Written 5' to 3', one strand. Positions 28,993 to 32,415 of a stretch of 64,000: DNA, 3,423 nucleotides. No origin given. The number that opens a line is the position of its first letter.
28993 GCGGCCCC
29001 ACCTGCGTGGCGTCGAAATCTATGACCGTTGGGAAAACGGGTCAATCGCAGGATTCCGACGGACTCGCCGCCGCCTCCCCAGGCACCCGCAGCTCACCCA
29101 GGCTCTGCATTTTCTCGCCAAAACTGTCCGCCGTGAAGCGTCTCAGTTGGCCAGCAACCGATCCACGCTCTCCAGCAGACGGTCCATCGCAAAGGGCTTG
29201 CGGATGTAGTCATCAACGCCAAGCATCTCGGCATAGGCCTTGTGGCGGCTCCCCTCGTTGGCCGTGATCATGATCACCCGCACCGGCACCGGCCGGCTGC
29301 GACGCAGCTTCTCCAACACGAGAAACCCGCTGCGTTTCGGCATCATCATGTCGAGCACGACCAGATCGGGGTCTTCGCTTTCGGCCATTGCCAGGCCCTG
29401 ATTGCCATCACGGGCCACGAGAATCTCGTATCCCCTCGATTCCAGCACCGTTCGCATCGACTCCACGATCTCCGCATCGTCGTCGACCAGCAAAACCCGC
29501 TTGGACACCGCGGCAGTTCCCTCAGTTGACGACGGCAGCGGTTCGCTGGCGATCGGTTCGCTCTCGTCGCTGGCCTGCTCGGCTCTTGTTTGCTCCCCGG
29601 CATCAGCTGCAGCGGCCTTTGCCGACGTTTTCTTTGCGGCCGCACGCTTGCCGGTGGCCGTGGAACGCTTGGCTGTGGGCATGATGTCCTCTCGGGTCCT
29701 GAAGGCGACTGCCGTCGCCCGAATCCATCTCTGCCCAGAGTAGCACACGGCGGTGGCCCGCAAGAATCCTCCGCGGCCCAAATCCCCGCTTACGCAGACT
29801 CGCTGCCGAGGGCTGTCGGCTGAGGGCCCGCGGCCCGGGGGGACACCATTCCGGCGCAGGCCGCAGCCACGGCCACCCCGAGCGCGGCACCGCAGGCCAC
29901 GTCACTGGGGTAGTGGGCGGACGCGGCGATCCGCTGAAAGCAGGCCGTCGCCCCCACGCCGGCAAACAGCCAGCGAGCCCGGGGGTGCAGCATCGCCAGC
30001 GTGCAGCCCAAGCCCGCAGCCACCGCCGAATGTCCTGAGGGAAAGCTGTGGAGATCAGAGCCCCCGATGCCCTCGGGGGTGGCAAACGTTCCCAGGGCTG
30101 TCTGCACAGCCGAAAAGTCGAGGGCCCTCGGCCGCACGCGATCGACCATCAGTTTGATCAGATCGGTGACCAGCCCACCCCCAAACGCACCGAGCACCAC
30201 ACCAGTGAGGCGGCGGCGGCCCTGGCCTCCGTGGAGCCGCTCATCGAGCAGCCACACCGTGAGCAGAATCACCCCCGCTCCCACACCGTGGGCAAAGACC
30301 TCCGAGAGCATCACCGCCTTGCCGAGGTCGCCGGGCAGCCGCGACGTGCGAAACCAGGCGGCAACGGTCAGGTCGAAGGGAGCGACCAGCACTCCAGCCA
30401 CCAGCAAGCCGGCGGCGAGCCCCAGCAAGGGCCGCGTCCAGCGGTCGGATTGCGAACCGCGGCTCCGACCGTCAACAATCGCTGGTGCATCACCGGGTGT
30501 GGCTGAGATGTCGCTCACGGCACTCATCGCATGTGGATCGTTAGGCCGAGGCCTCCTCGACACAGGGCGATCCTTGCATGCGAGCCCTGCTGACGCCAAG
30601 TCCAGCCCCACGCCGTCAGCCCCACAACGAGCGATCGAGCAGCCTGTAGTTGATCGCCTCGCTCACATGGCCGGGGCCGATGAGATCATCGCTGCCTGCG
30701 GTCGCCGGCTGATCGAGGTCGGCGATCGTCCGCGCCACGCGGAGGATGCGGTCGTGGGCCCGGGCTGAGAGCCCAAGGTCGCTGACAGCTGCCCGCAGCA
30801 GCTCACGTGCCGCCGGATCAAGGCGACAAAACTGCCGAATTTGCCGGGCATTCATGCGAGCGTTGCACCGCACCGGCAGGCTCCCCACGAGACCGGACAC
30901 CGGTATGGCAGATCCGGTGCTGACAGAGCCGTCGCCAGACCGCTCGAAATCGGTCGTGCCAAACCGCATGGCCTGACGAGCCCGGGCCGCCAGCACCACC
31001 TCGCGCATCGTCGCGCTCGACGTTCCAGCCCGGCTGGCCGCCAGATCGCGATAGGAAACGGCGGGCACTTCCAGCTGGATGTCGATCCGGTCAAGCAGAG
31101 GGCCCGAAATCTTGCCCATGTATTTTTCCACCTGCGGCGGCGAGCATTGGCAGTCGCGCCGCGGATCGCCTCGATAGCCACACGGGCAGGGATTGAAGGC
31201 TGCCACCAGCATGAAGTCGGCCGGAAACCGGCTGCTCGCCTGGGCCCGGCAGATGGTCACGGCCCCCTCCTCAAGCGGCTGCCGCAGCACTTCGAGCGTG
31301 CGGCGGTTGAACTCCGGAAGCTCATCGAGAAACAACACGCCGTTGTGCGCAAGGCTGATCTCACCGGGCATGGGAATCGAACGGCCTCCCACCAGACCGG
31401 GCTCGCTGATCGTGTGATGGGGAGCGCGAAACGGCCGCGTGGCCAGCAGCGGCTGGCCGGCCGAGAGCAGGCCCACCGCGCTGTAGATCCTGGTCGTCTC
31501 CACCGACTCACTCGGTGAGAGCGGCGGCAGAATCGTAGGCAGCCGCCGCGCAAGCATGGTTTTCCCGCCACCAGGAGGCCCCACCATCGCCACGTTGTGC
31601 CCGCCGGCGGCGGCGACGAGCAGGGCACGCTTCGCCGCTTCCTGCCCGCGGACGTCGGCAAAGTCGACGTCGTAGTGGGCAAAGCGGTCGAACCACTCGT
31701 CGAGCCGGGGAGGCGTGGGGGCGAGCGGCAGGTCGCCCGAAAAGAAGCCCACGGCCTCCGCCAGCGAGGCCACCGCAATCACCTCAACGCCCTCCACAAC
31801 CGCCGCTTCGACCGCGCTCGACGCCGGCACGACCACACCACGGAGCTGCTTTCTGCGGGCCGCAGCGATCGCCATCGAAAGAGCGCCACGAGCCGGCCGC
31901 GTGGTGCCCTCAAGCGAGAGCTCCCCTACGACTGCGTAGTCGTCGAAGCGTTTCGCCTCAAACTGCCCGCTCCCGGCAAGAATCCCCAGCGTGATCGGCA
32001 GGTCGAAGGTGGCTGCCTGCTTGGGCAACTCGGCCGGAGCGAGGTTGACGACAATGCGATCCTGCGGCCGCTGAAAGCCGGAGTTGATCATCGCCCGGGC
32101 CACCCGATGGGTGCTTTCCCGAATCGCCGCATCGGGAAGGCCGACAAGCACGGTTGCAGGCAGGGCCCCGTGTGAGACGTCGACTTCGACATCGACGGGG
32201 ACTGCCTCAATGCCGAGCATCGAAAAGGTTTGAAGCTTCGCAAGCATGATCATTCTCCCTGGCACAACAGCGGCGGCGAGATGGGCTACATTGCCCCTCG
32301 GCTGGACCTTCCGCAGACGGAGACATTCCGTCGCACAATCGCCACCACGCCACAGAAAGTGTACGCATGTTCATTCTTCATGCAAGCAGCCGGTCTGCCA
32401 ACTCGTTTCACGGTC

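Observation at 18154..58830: Recurrent single-base indels at short homopolymers disrupt essential and housekeeping genes, indicating sequence errors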

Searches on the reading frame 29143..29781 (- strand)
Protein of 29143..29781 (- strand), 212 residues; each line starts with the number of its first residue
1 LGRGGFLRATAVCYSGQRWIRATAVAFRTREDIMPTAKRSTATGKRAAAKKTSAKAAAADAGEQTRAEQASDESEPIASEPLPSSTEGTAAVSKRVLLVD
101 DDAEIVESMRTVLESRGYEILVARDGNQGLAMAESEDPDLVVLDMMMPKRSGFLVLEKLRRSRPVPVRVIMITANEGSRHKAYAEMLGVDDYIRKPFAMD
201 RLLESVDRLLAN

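Call 39: search_protein_families(library=pfam, proteins=[window:29143-29781:-], max_evalue=0.001)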
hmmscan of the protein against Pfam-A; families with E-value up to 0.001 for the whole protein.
window:29143-29781:- (212 aa): 1 family
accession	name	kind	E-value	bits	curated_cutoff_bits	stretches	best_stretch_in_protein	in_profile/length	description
PF00072.30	Response_reg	-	3.4e-28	98.5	30.2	1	96-206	1-110/111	Response regulator receiver domain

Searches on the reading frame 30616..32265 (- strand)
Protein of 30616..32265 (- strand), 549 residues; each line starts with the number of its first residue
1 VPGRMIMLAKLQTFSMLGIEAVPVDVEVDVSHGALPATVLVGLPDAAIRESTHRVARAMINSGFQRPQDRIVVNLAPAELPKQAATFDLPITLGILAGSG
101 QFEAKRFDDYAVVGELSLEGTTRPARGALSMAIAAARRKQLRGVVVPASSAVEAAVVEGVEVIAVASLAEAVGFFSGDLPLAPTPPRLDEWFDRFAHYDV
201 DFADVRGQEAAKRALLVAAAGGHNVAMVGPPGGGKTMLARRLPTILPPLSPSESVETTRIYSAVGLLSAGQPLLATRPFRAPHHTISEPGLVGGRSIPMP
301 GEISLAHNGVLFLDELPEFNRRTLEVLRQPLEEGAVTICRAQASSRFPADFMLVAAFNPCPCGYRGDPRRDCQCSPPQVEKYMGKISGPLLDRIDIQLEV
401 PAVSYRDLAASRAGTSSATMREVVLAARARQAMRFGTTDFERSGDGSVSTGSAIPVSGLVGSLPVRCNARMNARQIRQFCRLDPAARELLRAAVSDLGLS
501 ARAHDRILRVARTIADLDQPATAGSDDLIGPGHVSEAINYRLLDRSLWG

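Call 39: search_protein_families(library=pfam, proteins=[window:30616-32265:-], max_evalue=0.001)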
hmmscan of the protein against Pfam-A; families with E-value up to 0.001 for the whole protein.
window:30616-32265:- (549 aa): 6 families
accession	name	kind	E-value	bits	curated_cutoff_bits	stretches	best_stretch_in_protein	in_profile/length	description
PF01078.27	Mg_chelatase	-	4.4e-93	310.8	20.3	1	201-407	1-206/207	Magnesium chelatase, subunit ChlI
PF13541.12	ChlI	-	3.1e-38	130.8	27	1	26-149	1-120/121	Subunit ChlI of Mg-chelatase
PF13335.12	Mg_chelatase_C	-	7.9e-27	94.1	26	1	415-541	2-94/94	Magnesium chelatase, subunit ChlI C-terminal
PF07728.20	AAA_5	-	6.7e-08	33.1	22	1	224-361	1-125/139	AAA domain (dynein-related subfamily)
PF00493.29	MCM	-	1.7e-05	24.5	23.3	1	300-364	114-178/224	MCM P-loop domain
PF00158.32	Sigma54_activat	-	0.00044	20.4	20.2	0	219-358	19-142/168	Sigma-54 interaction domain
